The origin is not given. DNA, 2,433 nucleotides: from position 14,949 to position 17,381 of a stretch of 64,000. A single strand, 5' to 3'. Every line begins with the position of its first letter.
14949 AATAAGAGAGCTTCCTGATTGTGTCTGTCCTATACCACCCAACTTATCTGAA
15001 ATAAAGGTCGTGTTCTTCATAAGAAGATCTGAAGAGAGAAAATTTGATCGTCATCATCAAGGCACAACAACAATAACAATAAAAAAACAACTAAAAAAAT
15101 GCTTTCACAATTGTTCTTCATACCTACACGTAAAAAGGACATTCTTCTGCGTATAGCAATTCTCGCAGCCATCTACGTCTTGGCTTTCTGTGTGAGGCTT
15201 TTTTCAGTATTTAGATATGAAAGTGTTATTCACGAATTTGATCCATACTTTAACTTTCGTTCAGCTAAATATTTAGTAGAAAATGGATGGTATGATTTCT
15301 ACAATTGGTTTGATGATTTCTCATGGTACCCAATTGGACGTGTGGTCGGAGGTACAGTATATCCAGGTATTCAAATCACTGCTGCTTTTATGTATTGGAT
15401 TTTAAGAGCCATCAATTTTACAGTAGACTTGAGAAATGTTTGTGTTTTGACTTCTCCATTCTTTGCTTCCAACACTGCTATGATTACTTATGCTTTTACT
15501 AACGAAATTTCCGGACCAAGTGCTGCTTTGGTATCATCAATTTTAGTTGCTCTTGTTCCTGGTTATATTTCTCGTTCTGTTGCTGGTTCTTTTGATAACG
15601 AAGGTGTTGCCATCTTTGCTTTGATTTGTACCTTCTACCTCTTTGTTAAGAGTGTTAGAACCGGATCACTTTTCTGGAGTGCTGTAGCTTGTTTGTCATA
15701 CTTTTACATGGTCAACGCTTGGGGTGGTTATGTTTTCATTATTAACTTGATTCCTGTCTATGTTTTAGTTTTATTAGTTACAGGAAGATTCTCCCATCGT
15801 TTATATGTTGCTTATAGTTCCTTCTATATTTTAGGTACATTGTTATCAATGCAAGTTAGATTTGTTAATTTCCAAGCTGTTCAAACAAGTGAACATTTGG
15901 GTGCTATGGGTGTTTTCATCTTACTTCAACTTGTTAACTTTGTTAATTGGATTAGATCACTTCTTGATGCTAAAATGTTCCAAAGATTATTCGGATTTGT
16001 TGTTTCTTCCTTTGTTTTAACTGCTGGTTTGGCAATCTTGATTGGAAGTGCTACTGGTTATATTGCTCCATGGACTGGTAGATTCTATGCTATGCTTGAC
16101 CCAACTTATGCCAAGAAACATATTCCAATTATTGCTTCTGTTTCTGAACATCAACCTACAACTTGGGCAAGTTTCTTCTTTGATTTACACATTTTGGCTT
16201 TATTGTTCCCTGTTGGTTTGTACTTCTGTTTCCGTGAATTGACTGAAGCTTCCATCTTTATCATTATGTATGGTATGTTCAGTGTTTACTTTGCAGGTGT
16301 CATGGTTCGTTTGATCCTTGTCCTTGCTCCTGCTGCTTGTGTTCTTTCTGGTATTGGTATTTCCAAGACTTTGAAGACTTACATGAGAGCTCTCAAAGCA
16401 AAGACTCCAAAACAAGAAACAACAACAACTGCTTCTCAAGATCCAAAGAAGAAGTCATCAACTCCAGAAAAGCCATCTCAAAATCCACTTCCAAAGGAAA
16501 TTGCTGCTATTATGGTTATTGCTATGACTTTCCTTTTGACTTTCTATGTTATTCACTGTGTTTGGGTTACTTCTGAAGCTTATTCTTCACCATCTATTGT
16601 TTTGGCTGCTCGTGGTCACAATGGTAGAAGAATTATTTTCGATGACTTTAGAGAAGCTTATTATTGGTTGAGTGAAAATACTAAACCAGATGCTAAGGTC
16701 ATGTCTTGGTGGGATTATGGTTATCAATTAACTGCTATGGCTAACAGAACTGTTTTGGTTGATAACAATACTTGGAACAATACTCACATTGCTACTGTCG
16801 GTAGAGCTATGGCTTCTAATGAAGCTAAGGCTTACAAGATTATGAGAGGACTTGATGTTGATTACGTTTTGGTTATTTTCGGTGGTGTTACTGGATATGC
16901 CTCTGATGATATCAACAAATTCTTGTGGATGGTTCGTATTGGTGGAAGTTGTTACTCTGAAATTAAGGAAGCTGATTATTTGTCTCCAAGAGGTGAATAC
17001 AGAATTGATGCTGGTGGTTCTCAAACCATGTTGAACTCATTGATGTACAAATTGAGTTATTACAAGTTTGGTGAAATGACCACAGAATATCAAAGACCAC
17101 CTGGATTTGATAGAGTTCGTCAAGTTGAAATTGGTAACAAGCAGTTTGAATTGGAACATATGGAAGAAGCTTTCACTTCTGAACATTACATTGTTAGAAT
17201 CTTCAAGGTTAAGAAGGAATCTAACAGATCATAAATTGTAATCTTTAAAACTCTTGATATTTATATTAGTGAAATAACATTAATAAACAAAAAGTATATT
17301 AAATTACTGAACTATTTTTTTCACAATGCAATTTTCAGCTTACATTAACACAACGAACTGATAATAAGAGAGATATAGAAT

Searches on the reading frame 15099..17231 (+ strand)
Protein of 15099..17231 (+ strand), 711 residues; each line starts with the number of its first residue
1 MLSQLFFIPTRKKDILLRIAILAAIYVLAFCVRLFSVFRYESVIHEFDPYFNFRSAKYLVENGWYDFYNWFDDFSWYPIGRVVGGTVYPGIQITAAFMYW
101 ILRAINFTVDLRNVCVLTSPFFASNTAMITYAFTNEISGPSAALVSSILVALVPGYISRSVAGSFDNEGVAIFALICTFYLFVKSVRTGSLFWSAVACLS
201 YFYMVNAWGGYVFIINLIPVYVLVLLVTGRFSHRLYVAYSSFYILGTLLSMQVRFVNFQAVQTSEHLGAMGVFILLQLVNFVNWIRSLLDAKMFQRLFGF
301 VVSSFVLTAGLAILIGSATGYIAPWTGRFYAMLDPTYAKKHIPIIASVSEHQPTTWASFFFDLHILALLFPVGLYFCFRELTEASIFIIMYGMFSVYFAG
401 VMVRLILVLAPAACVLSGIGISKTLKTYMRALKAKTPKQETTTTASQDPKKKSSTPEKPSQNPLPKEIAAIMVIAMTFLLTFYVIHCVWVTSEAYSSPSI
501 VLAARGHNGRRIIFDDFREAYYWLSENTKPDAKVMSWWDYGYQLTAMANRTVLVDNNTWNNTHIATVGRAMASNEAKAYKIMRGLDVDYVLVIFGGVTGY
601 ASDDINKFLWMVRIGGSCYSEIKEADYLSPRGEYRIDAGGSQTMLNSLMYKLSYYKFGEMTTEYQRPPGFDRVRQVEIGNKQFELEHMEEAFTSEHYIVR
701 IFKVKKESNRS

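Call 74: search_protein_families(library=pfam, proteins=[window:15099-17231:+], max_evalue=0.001)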
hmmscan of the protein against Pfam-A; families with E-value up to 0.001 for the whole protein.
window:15099-17231:+ (711 aa): 3 families
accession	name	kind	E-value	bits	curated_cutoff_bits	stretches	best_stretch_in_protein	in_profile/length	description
PF02516.20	STT3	-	6.4e-114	382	24.5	1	17-416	2-404/405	Oligosaccharyl transferase STT3, N-terminal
PF21436.2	STT3-PglB_core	-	1.3e-06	29.4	23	1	533-590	4-60/131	STT3/PglB/AglB core domain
PF22627.1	AglB_core-like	-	1.2e-05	26.1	27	1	526-592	37-106/111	AglB core domain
